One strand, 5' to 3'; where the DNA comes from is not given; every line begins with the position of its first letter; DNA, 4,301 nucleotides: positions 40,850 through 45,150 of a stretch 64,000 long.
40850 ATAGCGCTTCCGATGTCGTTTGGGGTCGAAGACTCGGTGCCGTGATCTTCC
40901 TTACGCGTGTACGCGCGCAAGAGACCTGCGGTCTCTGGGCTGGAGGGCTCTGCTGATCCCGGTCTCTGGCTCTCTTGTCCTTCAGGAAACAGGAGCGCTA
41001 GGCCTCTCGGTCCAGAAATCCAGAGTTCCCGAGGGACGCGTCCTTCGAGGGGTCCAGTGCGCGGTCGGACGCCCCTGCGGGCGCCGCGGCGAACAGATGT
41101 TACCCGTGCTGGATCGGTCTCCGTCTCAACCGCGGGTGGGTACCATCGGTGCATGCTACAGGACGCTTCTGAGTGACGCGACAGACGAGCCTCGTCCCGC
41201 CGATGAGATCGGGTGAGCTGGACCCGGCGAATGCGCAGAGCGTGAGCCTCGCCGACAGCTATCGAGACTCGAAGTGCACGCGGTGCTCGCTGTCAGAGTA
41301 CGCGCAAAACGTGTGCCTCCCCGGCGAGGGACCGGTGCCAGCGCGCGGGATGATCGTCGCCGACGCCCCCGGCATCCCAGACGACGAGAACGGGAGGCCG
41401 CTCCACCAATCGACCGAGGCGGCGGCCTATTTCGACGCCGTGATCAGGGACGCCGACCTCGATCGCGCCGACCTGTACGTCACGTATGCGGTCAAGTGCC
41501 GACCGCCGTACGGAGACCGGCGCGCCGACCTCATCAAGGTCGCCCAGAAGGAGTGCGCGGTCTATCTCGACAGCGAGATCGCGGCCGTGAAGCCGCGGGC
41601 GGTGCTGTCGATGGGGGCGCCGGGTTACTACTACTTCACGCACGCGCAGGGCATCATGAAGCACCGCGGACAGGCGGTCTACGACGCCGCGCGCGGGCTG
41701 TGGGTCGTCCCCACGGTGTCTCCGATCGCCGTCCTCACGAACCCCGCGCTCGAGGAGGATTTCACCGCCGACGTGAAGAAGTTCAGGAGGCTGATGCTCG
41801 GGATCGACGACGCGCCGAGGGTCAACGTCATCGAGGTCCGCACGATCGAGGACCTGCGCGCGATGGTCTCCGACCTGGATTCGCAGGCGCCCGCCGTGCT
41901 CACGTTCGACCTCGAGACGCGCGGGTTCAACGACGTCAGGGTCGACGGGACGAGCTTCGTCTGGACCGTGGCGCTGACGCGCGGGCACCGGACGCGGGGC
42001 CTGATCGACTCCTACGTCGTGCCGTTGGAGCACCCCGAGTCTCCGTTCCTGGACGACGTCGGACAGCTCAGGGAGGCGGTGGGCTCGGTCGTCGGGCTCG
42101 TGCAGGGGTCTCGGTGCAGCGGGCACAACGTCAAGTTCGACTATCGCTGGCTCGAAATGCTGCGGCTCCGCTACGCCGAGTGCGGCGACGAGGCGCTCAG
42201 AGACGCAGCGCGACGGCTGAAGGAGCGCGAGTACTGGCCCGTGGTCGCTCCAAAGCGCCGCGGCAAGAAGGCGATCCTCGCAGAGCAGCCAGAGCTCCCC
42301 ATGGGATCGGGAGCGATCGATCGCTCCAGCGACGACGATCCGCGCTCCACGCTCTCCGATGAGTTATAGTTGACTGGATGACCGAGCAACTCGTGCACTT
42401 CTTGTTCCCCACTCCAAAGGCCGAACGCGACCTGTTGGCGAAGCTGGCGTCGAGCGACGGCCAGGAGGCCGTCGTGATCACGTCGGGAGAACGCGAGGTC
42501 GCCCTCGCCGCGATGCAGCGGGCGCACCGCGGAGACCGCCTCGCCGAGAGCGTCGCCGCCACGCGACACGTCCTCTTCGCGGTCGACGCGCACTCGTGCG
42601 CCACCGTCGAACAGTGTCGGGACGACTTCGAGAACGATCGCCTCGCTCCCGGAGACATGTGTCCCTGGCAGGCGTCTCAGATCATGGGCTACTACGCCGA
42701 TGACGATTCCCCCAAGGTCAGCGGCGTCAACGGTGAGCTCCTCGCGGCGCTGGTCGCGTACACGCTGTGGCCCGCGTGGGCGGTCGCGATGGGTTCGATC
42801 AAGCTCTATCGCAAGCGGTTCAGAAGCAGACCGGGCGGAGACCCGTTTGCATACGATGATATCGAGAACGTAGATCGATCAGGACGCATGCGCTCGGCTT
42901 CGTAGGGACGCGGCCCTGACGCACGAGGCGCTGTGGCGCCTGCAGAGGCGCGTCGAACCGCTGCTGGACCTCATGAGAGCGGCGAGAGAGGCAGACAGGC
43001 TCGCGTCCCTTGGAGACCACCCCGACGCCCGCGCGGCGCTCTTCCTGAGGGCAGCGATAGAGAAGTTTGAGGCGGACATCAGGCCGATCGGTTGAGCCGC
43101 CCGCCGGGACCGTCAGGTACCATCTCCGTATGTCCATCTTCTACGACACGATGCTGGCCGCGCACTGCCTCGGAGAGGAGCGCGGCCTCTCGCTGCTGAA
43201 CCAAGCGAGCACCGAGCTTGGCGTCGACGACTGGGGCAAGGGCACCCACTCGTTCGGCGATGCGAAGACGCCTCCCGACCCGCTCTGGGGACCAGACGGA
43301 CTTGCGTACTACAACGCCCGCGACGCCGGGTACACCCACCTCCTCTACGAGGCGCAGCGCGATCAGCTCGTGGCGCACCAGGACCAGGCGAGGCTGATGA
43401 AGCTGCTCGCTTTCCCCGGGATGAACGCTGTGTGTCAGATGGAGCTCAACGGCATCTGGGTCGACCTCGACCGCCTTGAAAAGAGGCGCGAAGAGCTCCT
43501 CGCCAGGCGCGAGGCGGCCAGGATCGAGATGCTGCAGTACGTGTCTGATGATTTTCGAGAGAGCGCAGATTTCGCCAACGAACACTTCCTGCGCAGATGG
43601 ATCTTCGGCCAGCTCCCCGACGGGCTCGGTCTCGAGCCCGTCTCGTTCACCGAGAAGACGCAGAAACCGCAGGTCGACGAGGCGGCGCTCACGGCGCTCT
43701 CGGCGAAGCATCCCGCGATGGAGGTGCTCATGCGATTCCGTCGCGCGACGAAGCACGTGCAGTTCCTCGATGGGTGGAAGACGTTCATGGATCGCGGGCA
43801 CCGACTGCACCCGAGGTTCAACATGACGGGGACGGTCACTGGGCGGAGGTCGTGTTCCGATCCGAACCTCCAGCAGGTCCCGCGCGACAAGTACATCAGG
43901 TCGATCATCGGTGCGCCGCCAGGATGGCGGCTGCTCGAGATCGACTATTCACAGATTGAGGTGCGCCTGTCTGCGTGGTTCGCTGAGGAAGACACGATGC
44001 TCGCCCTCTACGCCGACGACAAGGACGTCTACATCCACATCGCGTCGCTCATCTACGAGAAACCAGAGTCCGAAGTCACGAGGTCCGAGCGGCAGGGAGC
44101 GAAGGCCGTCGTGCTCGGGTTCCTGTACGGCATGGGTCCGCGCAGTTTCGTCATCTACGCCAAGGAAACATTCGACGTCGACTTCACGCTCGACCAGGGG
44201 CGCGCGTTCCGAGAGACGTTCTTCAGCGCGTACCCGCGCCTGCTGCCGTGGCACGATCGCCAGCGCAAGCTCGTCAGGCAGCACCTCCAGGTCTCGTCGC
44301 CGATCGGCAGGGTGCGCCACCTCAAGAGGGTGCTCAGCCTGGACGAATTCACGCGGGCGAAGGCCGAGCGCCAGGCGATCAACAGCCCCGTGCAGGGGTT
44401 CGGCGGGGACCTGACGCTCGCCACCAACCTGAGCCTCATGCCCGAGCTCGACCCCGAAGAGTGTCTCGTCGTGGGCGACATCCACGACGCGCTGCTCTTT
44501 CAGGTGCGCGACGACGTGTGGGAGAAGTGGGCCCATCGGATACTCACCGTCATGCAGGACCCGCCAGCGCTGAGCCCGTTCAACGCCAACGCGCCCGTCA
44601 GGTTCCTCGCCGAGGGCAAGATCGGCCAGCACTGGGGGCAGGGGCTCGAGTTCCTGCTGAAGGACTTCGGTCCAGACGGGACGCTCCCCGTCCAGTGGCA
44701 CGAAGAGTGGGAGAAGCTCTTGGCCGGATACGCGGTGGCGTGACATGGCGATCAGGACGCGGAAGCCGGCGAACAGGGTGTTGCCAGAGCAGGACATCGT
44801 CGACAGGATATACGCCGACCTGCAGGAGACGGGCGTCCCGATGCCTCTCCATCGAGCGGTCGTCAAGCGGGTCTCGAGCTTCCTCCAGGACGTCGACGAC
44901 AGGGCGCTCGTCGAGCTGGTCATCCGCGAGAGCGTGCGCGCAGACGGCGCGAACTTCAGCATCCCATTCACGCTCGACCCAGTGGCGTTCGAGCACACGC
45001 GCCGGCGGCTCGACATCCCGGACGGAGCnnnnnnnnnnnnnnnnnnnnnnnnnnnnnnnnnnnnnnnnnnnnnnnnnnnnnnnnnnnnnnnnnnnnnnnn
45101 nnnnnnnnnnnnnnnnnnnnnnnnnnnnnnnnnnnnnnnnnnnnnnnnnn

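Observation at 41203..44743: Family-A DNA polymerase split into a UDG-exonuclease fusion ORF and a polymerase ORF by an interposed gene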

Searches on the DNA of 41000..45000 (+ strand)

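Call 5: search_dna_similar(query=window:41000-45000:+, collection=phages, mode=distant, max_rows=30)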
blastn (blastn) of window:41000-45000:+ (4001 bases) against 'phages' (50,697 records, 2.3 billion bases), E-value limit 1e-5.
Records with a match: 12; places in all: 12; records where one place covers at least 80% of the query: 0.
Best place of each record, by identity: 60-80% 12.
By first word of the organism name: Gordonia 8; Brevundimonas 2; Streptomyces 2.
By host as written in the record: Gordonia rubripertincta NRRL B-16540 4; Gordonia terrae 3612 3; Brevundimonas pondensis LVF1 2; Streptomyces griseofuscus ATCC 23916 2; Gordonia rubripertincta 1.
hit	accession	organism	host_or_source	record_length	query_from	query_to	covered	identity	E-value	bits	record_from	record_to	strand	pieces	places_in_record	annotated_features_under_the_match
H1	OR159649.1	Gordonia phage Jamzy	Gordonia rubripertincta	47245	2866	3274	10%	65.3%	6e-11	78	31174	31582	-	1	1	48: DNA polymerase I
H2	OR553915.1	Gordonia phage Nodigi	Gordonia rubripertincta NRRL B-16540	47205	2865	3137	7%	67.1%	9e-9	70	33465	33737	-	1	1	51: DNA polymerase I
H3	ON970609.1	Gordonia phage Hexbug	Gordonia rubripertincta NRRL B-16540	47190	2865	3137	7%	67.0%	2e-10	76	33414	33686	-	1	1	51: DNA polymerase I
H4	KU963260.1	Gordonia phage Emalyn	Gordonia terrae 3612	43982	2865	3137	7%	66.7%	1e-12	83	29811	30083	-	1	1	42: DNA polymerase I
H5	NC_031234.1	Gordonia phage Emalyn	Gordonia terrae 3612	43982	2865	3137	7%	66.7%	1e-12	83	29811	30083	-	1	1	42: DNA polymerase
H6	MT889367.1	Gordonia phage Orla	Gordonia rubripertincta NRRL B-16540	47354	2865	3137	7%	66.7%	3e-9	72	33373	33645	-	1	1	51: DNA polymerase I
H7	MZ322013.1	Gordonia phage AikoCarson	Gordonia terrae 3612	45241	2865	3137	7%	65.6%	9e-9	70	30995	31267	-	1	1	44: DNA polymerase I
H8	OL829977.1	Gordonia phage Amok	Gordonia rubripertincta NRRL B-16540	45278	2865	3137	7%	65.6%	9e-9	70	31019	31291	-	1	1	44: DNA polymerase I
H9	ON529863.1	Brevundimonas phage vB_BpoS-Polewnik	Brevundimonas pondensis LVF1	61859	2764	3002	6%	68.2%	4e-13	84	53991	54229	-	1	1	DNA polymerase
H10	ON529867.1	Brevundimonas phage vB_BpoS-Strzyga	Brevundimonas pondensis LVF1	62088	2764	3002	6%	67.3%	2e-10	75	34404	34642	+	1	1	DNA polymerase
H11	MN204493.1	Streptomyces phage Zuko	Streptomyces griseofuscus ATCC 23916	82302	2865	3035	4%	70.7%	3e-9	73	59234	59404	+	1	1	78: DNA polymerase I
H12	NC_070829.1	Streptomyces phage Zuko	Streptomyces griseofuscus ATCC 23916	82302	2865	3035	4%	70.7%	3e-9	73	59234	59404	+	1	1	78: DNA polymerase I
